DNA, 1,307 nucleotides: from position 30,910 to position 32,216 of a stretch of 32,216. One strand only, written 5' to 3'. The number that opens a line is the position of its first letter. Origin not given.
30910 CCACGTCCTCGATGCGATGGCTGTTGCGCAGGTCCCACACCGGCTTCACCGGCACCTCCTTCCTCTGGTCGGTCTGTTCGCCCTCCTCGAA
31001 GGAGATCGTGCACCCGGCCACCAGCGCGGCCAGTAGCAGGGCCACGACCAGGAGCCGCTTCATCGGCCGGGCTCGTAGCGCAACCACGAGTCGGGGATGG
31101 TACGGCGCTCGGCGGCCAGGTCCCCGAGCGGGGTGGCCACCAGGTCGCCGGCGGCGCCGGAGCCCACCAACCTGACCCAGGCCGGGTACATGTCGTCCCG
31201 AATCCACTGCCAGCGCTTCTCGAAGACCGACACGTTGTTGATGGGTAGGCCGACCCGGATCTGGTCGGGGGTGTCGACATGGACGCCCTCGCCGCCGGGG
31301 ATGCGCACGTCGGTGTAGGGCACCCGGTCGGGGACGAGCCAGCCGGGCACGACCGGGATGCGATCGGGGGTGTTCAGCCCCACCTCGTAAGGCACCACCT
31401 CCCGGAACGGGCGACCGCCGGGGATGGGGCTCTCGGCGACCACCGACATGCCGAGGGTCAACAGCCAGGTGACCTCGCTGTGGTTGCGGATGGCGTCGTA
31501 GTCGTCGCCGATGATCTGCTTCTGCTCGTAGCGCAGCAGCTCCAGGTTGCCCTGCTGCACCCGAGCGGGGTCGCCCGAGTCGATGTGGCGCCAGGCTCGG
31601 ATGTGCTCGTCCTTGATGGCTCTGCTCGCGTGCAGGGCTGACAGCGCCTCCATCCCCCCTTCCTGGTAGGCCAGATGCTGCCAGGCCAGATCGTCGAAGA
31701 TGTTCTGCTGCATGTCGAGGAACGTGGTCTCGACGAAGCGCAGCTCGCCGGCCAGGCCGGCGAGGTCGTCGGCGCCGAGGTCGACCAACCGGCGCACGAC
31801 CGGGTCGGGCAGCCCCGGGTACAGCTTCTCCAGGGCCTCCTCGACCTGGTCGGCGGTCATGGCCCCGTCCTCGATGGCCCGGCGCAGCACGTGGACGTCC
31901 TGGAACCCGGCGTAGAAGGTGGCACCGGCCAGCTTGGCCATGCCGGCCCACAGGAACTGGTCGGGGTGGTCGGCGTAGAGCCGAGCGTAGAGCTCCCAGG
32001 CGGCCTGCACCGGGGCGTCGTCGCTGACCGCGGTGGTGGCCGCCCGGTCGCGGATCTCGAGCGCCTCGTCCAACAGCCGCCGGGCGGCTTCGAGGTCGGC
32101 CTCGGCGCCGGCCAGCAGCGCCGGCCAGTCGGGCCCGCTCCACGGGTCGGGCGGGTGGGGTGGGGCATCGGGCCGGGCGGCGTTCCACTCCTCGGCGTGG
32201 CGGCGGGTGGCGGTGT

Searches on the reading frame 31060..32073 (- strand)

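Call 73: search_protein_families(library=pfam, proteins=[window:31060-32073:-], max_evalue=0.00001)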
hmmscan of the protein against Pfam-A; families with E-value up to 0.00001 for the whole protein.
window:31060-32073:- (337 aa): 1 family
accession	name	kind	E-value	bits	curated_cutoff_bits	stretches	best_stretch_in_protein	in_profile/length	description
PF10720.14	DUF2515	-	1.8e-06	27.9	24.3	0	122-302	100-272/294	Protein of unknown function (DUF2515)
